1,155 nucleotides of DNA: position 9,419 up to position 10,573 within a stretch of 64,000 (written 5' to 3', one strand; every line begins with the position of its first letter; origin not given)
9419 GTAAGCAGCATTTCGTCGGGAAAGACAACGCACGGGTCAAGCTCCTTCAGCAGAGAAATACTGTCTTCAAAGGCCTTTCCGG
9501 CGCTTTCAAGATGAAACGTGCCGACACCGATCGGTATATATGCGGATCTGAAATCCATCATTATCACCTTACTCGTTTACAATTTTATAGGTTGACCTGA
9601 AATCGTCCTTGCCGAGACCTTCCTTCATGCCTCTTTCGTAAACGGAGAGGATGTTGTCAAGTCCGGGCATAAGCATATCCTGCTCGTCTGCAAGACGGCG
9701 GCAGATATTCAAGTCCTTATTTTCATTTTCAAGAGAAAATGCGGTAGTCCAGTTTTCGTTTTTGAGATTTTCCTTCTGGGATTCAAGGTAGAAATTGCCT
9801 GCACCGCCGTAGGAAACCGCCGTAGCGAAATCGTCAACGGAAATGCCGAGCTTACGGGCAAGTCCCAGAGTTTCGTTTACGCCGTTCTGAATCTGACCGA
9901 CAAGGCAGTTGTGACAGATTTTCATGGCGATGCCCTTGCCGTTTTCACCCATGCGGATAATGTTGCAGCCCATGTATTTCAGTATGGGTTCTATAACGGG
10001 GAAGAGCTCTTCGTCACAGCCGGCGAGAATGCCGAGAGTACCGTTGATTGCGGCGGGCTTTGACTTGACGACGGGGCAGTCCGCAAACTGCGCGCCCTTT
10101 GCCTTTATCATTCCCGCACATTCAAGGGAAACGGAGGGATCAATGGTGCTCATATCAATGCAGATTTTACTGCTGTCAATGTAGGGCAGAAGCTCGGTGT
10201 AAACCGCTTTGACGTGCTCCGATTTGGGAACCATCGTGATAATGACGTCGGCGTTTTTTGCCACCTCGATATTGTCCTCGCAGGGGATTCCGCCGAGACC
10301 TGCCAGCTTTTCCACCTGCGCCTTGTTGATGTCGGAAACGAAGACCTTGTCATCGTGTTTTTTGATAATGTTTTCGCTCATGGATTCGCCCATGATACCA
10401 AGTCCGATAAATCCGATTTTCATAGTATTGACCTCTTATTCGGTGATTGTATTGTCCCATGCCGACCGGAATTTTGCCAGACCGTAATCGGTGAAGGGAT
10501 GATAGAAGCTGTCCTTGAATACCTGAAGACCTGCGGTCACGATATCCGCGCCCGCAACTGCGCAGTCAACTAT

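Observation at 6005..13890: Seven-gene promoter-to-terminator operon with sulfo-transaldolase (sulfo-TAL)-type sulfoglycolysis logic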

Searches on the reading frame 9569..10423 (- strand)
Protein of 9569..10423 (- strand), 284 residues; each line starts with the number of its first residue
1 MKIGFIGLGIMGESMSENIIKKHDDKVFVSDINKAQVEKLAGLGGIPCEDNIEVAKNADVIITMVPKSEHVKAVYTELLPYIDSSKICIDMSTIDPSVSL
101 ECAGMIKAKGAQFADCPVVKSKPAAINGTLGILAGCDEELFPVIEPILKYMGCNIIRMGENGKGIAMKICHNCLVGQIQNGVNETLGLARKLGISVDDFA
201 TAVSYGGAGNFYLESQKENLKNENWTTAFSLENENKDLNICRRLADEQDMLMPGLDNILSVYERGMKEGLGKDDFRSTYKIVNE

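Call 7: search_protein_families(library=pfam, proteins=[window:9569-10423:-])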
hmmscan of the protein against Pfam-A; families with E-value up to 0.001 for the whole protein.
window:9569-10423:- (284 aa): 6 families
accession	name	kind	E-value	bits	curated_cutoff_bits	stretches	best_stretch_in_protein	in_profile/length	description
PF03446.21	NAD_binding_2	-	6.7e-39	133.9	21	1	2-159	1-161/161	NAD binding domain of 6-phosphogluconate dehydrogenase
PF14833.11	NAD_binding_11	-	2.7e-16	60.4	30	1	162-281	1-121/122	NAD-binding of NADP-dependent 3-hydroxyisobutyrate dehydrogenase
PF03807.23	F420_oxidored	-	1e-09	39.3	21.6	1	2-92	1-92/94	NADP oxidoreductase coenzyme F420-dependent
PF21377.3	MurD_N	-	5.4e-05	23.6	24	1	2-39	1-38/76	MurD N-terminal domain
PF02153.23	PDH_N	-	0.00045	20.2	26.5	1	22-106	7-93/154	Prephenate dehydrogenase, nucleotide-binding domain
PF07991.19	KARI_N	-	0.00063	19.8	20.6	0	2-86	6-89/165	Acetohydroxy acid isomeroreductase, NADPH-binding domain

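Call 8: search_protein_families(library=ncbifam, proteins=[window:9569-10423:-])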
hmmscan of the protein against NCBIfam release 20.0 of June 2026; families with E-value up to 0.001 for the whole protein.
window:9569-10423:- (284 aa): 21 families
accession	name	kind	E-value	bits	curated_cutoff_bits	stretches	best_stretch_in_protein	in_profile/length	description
NF008592.0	PRK11559.1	equivalog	9.4e-52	176.1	397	1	1-276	3-280/296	2-hydroxy-3-oxopropionate reductase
TIGR01692.1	HIBADH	equivalog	2.2e-47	161.8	291.6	1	5-280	1-285/288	3-hydroxyisobutyrate dehydrogenase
TIGR01505.1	tartro_sem_red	equivalog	3.6e-47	161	340.75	1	2-270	1-271/291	2-hydroxy-3-oxopropionate reductase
NF012005.0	PRK15461.1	equivalog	1.1e-40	139.6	348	1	2-282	3-286/298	sulfolactaldehyde 3-reductase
NF011633.0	PRK15059.1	equivalog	5.8e-30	104.5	451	1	1-247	1-248/292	2-hydroxy-3-oxopropionate reductase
NF043037.1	ThreonDh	equivalog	4.8e-29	101.7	350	1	2-281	4-286/297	L-threonate dehydrogenase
NF007161.0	PRK09599.1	subfamily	2.2e-16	60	271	1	1-184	1-189/302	NADP-dependent phosphogluconate dehydrogenase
TIGR00872.1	gnd_rel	equivalog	1.1e-13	51.2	297.2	1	1-191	1-194/299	phosphogluconate dehydrogenase (NAD(+)-dependent, decarboxylating)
NF006765.0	PRK09287.1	equivalog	6.3e-10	38.5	413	1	2-187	5-202/476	NADP-dependent phosphogluconate dehydrogenase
TIGR00873.1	gnd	equivalog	2.6e-08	33.1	426.7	1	2-174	1-185/467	decarboxylating NADP(+)-dependent phosphogluconate dehydrogenase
NF006307.0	PRK08507.1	equivalog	4.2e-07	29.4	295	1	1-97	1-96/275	prephenate dehydrogenase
NF006408.0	PRK08655.1-2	equivalog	7.4e-07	28.3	422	1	2-138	8-144/441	prephenate dehydrogenase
NF006409.0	PRK08655.1-3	equivalog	3.8e-06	26.7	310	1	1-94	1-93/290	prephenate dehydrogenase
NF005106.0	PRK06545.1-4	equivalog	1.4e-05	24.6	569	1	3-73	4-77/363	prephenate dehydrogenase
NF005107.0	PRK06545.1-5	equivalog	6.9e-05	21.9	414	1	5-98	7-103/367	prephenate dehydrogenase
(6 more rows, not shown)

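Call 29: search_solved_structures(query=window:9569-10423:-, max_evalue=1e-20, show_alignments=3)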
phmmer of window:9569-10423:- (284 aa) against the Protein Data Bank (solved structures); distinct sequences matched with E-value up to 1e-20: 17.
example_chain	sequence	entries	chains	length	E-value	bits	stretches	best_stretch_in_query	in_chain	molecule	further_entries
3cky_A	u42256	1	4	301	1.4e-36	129.9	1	1-281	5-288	2-hydroxymethyl glutarate dehydrogenase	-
1vpd_A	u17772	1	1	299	1.3e-35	126.7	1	1-275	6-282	TARTRONATE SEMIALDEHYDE REDUCTASE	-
5je8_A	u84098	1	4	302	1.8e-33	119.6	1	2-284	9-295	3-hydroxyisobutyrate dehydrogenase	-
3doj_A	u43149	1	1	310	2.4e-33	119.2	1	1-280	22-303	Dehydrogenase-like protein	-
3pef_A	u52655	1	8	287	2.4e-32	115.9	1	2-281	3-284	6-phosphogluconate dehydrogenase, NAD-binding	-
3w6u_A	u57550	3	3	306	5.6e-31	111.5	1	1-272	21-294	6-phosphogluconate dehydrogenase, NAD-binding protein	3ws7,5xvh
3pdu_A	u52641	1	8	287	1.7e-30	109.9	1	3-282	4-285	3-hydroxyisobutyrate dehydrogenase family protein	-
3w6z_A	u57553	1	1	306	3.8e-30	108.7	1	1-272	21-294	6-phosphogluconate dehydrogenase, NAD-binding protein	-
9rb2_A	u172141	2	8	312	2.5e-29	106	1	2-263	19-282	Probable oxidoreductase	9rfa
6sm7_A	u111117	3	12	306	6.1e-28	101.5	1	3-277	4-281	3-sulfolactaldehyde reductase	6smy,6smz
1yb4_A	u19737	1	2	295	1.4e-27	100.3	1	1-253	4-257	tartronic semialdehyde reductase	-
3q3c_A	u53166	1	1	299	3.8e-27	98.9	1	2-281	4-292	Probable 3-hydroxyisobutyrate dehydrogenase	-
3obb_A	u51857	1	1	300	3.8e-27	98.9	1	2-281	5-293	Probable 3-hydroxyisobutyrate dehydrogenase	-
2gf2_A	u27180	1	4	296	3e-26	96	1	1-204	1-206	3-hydroxyisobutyrate dehydrogenase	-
2i9p_A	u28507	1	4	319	4.3e-26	95.5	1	1-203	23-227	3-hydroxyisobutyrate dehydrogenase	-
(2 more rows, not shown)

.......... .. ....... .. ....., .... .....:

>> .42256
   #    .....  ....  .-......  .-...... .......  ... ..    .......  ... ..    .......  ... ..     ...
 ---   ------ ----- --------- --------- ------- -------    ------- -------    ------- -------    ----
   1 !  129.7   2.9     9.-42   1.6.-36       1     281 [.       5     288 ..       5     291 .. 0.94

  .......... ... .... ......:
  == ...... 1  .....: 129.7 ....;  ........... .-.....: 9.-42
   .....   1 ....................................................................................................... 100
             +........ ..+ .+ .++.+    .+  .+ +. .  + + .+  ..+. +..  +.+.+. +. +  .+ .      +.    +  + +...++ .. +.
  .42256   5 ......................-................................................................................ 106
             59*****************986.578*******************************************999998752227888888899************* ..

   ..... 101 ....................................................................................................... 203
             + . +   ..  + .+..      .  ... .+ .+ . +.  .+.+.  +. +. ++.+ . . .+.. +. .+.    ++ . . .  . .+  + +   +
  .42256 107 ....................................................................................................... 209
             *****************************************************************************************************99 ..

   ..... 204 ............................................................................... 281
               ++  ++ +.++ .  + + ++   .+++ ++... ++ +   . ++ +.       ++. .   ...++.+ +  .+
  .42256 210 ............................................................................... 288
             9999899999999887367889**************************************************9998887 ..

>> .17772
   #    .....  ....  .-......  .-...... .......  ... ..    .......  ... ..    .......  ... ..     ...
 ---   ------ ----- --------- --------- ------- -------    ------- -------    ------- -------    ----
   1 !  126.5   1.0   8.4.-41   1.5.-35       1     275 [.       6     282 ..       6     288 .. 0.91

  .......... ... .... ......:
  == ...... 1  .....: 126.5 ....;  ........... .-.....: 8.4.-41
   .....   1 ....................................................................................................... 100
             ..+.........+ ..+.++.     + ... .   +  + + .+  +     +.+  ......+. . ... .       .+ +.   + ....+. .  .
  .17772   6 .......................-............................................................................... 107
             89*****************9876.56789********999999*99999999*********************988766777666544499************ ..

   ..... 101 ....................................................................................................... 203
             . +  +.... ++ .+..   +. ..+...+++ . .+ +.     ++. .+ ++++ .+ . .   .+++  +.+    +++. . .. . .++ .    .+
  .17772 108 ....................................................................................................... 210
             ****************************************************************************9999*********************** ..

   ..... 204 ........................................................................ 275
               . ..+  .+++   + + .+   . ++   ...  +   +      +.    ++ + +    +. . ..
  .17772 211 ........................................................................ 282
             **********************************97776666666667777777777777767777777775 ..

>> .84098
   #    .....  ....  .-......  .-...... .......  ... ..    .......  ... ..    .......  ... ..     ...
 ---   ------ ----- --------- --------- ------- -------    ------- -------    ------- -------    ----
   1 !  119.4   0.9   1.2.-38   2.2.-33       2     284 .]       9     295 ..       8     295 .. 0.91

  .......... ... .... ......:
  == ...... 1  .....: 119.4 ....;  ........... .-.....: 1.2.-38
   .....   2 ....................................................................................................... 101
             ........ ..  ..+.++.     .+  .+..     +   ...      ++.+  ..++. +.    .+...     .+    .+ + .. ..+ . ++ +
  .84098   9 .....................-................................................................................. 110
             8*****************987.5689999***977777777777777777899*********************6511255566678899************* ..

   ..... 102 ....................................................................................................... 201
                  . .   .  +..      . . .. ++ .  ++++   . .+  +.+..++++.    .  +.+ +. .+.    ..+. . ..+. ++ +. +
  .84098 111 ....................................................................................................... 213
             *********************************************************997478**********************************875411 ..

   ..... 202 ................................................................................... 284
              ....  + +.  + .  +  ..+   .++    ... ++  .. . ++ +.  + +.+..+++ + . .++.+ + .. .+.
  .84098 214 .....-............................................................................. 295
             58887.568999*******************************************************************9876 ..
